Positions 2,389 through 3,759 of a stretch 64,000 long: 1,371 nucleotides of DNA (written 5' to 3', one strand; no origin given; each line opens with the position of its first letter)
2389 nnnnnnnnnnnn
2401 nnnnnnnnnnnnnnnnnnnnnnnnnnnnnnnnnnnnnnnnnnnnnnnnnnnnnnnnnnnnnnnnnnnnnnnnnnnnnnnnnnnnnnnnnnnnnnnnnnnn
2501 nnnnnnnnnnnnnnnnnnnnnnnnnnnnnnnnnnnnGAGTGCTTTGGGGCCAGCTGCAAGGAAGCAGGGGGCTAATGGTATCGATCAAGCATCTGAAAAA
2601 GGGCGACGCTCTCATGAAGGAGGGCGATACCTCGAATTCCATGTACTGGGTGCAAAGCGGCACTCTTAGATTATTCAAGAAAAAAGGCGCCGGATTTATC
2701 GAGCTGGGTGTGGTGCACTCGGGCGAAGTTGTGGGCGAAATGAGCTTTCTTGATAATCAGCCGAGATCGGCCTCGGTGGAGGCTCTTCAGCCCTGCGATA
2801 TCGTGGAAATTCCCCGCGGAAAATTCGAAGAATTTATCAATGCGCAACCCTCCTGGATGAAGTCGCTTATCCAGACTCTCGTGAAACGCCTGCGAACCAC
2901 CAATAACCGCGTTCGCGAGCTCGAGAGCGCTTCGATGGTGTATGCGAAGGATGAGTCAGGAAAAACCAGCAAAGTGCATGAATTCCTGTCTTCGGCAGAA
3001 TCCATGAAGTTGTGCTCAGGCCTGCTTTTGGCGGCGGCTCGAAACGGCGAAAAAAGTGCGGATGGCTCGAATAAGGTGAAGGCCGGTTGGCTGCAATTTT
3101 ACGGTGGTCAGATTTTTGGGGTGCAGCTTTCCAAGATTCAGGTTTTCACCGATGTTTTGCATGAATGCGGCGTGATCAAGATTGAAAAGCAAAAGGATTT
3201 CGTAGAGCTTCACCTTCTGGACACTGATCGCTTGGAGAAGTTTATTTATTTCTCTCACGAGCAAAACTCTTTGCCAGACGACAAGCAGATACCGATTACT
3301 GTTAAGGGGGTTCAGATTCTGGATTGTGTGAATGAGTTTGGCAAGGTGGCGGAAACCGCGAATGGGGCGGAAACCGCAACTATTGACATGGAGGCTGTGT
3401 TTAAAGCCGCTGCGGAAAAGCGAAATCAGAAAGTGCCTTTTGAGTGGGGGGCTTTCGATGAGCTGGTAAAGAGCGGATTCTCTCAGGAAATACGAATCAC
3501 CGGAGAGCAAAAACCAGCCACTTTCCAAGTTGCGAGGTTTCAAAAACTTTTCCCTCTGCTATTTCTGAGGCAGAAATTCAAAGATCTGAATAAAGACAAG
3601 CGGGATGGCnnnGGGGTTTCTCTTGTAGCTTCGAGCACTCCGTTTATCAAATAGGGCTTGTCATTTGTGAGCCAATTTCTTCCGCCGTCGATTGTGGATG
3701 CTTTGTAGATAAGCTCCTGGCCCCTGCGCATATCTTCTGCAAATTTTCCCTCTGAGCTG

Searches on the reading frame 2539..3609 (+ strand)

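Call 49: search_protein_families(library=pfam, proteins=[window:2539-3609:+], max_evalue=0.001)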
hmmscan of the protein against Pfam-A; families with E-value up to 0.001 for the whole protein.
window:2539-3609:+ (357 aa): 1 family
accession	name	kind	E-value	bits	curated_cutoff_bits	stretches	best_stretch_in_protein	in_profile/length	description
PF00027.35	cNMP_binding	-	2.8e-23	82.1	27.5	1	17-101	2-87/89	Cyclic nucleotide-binding domain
